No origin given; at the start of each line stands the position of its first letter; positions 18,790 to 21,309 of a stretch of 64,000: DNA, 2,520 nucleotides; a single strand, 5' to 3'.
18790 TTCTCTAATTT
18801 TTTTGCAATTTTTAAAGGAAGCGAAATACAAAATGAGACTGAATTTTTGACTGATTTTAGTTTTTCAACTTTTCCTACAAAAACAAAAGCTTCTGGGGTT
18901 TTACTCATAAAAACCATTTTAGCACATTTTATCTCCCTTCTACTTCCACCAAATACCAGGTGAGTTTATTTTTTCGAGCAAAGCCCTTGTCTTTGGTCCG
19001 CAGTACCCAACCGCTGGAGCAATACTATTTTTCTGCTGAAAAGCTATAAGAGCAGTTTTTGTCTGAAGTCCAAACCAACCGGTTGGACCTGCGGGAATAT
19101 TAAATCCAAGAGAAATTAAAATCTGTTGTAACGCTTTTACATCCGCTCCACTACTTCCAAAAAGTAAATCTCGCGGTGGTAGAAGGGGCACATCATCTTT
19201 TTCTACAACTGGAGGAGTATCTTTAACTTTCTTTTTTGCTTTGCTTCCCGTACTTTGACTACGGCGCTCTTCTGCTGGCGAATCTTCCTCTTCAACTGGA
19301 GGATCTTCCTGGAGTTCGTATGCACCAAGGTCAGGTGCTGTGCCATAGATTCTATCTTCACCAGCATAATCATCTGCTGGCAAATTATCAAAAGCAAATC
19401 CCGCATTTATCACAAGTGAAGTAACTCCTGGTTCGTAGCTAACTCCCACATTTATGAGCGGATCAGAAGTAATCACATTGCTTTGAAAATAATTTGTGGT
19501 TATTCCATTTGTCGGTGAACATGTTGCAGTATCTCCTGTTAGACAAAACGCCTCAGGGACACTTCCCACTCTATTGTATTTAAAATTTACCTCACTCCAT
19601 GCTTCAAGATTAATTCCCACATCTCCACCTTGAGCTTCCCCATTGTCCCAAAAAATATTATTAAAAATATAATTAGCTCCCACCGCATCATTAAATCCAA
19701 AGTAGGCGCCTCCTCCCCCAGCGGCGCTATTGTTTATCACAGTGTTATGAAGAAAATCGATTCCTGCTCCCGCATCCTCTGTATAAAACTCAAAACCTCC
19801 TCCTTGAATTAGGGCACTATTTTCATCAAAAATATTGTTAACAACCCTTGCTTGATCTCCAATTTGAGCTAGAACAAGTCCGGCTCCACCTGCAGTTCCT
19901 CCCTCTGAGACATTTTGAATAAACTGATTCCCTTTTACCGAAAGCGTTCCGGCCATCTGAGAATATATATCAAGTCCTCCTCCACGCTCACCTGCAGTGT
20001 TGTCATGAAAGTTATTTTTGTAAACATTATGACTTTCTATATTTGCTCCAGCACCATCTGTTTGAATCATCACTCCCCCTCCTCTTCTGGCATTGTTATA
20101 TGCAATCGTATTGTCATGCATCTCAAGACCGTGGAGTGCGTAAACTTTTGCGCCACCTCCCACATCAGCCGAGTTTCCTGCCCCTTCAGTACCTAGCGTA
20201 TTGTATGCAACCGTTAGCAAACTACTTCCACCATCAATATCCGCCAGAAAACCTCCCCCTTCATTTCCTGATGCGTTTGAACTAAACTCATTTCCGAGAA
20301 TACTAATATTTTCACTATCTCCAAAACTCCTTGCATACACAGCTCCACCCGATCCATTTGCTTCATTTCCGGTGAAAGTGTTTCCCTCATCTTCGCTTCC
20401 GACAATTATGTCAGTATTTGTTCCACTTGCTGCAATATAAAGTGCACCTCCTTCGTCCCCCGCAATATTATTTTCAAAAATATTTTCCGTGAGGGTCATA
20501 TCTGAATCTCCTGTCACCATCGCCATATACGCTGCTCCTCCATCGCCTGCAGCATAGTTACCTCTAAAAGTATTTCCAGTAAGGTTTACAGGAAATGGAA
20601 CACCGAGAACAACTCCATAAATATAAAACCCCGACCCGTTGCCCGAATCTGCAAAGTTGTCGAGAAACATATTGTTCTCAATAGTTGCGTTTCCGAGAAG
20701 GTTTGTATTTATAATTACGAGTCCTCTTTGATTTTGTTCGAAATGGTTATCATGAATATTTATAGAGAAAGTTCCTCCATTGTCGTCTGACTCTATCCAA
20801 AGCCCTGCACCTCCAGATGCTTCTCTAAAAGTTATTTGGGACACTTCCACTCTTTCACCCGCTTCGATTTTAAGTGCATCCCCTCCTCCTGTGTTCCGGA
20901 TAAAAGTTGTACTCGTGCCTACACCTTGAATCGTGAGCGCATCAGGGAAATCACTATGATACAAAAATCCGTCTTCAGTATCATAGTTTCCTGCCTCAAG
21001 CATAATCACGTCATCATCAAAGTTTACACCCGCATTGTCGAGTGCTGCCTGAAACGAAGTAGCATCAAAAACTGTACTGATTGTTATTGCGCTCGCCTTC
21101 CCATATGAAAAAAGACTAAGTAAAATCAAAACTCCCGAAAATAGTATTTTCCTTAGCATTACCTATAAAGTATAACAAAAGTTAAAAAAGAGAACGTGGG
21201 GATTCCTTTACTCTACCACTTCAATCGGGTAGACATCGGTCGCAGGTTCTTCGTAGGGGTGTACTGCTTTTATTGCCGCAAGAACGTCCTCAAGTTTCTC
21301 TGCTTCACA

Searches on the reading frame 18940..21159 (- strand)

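Call 49: search_protein_families(library=ncbifam, proteins=[window:18940-21159:-], max_evalue=0.00001)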
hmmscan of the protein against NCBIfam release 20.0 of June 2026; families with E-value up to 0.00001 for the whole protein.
window:18940-21159:- (739 aa): 1 family
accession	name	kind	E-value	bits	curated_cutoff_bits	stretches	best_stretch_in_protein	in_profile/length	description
NF041518.1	choice_anch_Q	domain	7.1e-06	26.2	25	0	580-617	22-58/58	choice-of-anchor Q domain-containing protein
